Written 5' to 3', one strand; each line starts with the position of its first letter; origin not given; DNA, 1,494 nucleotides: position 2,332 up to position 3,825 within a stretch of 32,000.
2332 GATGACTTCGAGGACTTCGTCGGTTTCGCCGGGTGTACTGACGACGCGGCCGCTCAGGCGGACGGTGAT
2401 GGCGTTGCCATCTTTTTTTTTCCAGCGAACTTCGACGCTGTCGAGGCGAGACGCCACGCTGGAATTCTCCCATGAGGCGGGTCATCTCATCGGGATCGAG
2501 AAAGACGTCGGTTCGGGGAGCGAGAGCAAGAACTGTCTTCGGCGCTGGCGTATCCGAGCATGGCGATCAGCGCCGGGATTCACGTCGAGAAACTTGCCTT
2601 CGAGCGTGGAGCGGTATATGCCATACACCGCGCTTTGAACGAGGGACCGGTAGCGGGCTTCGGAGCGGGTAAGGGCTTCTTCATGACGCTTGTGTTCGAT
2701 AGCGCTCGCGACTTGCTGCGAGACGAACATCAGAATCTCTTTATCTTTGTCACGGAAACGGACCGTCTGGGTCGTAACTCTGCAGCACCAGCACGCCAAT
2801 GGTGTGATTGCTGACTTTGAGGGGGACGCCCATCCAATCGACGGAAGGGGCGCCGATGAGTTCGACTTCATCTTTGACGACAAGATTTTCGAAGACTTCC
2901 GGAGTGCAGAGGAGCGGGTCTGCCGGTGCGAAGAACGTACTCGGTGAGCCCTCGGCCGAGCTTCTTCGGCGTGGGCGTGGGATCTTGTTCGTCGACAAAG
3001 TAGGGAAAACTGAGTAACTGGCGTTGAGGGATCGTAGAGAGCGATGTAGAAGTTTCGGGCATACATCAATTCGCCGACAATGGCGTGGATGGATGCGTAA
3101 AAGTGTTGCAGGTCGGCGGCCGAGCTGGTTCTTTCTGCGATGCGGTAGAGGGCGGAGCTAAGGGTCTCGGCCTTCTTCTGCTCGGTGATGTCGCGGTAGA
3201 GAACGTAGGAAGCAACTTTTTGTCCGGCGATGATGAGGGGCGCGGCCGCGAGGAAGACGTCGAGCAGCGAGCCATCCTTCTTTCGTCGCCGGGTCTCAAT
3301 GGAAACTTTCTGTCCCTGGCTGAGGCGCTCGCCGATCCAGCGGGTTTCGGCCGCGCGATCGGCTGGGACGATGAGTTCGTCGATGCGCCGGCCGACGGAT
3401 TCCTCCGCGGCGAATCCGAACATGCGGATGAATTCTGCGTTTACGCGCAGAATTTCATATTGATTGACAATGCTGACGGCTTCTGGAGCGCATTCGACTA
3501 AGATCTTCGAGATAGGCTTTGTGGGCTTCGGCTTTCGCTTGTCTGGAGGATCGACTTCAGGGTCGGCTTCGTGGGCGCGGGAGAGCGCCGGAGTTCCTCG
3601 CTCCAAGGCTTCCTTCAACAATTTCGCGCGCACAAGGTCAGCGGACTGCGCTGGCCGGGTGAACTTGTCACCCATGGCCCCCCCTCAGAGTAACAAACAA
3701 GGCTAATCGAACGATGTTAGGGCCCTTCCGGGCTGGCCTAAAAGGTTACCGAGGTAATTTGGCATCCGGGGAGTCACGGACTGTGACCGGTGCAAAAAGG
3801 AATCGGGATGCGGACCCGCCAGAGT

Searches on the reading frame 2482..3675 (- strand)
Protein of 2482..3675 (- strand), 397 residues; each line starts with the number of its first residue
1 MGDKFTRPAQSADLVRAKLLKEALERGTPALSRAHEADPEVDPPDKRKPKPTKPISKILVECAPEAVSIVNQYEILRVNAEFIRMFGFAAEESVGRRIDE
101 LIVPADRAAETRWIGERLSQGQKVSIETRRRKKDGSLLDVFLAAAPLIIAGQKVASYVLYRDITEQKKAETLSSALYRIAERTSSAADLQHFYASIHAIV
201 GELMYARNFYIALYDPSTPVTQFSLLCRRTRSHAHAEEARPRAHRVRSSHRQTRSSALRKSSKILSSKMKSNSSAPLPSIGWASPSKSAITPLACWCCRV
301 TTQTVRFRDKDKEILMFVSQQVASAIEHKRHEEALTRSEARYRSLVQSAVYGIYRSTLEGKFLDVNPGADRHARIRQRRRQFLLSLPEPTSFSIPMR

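Call 12: search_protein_families(library=pfam, proteins=[window:2482-3675:-], max_evalue=0.01)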
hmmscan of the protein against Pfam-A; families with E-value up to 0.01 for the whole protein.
window:2482-3675:- (397 aa): 5 families
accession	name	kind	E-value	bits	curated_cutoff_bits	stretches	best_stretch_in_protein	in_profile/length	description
PF13426.13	PAS_9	-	2.4e-12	47.5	27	1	65-165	2-103/103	PAS domain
PF00989.32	PAS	-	2.2e-10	41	22.6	1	60-154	7-103/113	PAS fold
PF08447.18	PAS_3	-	3.2e-09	37.4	25.6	1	76-138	2-66/89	PAS fold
PF13188.13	PAS_8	-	1.2e-08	35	21.8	1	59-107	6-55/65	PAS domain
PF08448.16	PAS_4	-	2.5e-06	28.1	23.1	1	72-167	14-109/110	PAS fold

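Call 15: find_encoding_contigs(protein=window:2482-3675:-, flank=10000, max_places=10)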
Protein window:2482-3675:- (397 aa): no gene with exactly this product is on record in the collection.
